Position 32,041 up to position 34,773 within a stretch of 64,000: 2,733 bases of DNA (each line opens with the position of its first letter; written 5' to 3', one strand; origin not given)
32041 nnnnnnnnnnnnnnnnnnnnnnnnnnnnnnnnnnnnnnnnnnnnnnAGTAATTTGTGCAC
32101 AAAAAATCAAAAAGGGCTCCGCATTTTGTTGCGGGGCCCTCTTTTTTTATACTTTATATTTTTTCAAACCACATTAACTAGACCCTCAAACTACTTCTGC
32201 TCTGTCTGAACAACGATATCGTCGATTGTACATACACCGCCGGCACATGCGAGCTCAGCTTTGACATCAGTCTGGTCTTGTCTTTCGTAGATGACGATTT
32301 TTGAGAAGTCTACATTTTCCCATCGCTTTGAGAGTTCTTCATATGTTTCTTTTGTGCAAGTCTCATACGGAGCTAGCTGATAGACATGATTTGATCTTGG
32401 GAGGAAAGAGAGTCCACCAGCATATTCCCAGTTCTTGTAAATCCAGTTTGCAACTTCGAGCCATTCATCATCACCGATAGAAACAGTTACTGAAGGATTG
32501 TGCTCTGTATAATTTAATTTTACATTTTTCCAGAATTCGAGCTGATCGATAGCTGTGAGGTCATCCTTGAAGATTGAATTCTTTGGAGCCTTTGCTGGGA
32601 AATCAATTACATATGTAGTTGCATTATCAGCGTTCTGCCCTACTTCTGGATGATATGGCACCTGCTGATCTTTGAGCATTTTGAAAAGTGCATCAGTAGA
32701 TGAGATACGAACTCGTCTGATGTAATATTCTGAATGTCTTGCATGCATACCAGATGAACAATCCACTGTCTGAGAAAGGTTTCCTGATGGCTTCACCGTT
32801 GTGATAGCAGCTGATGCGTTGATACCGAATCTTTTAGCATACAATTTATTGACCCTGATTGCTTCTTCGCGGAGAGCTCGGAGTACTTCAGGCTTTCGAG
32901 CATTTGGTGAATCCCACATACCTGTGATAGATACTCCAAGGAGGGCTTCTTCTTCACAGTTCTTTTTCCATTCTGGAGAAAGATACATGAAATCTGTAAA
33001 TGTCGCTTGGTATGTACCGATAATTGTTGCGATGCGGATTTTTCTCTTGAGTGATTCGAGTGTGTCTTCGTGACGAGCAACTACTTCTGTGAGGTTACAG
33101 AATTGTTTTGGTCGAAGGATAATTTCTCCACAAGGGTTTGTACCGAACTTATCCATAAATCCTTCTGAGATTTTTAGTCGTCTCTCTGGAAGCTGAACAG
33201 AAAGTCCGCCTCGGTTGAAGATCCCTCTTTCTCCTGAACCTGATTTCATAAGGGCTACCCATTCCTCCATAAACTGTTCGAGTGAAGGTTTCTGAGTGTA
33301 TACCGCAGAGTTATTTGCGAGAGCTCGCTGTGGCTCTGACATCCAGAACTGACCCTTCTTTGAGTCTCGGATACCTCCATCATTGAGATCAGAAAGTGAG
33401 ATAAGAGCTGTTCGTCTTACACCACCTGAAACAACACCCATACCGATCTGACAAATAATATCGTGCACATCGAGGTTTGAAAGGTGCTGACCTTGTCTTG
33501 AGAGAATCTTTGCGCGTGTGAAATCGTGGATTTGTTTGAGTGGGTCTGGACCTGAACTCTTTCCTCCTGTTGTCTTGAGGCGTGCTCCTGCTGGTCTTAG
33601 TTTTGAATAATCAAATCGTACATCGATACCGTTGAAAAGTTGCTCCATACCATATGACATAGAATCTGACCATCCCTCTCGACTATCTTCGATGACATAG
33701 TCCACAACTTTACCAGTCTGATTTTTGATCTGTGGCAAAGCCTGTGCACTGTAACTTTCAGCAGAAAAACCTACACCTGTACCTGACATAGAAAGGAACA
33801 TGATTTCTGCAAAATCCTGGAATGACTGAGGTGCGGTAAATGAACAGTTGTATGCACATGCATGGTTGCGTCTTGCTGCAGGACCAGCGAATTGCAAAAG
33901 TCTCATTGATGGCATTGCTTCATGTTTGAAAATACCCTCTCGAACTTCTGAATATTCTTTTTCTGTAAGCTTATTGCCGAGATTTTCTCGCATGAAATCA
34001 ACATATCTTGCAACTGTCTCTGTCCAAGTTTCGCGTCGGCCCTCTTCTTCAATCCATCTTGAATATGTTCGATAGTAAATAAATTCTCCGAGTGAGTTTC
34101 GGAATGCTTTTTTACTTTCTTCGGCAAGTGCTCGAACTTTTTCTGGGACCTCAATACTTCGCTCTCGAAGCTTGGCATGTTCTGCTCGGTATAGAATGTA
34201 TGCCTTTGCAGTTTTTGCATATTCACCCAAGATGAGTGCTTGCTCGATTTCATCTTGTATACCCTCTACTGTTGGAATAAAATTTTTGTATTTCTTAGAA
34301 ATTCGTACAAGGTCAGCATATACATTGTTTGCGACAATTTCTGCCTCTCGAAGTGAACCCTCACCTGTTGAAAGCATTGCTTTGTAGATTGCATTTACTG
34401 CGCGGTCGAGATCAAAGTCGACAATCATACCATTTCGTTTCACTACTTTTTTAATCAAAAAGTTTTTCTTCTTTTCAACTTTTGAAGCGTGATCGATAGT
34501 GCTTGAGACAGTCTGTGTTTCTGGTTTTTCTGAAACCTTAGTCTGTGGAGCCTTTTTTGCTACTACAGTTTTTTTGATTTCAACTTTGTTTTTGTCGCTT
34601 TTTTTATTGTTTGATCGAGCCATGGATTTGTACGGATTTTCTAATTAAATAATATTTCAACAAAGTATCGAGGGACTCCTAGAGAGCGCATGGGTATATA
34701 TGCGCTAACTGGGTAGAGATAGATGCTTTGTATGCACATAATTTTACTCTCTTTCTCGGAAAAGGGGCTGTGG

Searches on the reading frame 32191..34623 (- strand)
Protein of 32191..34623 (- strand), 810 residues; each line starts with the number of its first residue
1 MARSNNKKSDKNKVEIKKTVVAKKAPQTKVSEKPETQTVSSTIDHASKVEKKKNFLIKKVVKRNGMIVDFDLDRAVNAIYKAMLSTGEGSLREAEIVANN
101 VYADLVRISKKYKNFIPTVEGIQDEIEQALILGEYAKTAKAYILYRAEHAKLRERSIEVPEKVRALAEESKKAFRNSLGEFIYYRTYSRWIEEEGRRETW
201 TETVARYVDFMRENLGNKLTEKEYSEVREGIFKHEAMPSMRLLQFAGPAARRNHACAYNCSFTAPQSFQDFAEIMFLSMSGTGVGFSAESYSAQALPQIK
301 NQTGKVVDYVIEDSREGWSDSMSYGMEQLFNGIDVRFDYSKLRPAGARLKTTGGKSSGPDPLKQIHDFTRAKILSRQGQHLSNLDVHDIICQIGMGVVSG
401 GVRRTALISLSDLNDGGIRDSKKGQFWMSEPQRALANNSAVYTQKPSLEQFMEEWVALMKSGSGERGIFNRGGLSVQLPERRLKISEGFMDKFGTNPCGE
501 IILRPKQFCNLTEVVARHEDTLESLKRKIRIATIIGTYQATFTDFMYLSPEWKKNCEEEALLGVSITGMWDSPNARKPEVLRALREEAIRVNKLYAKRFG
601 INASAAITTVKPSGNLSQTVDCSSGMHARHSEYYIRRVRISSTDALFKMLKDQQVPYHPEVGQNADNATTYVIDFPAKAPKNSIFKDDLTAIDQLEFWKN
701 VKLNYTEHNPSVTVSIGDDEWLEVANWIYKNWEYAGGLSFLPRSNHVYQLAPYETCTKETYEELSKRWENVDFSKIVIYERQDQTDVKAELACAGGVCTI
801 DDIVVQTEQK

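Call 24: search_protein_families(library=pfam, proteins=[window:32191-34623:-])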
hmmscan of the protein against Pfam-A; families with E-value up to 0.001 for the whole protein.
window:32191-34623:- (810 aa): 4 families
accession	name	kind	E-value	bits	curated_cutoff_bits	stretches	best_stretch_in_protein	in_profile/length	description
PF03477.21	ATP-cone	-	1e-15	58.5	25.8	1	58-150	1-87/88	ATP cone domain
PF17975.6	RNR_Alpha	-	4.3e-14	53.3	26.4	1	168-235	10-76/101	Ribonucleotide reductase alpha domain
PF21995.1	RNR-II_ins_dom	-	6.6e-06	26.8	27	1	304-363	32-97/107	B12-dependent ribonucleotide reductase, insertion domain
PF02867.20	Ribonuc_red_lgC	-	0.00026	20.2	23.9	0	495-533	209-257/523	Ribonucleotide reductase, barrel domain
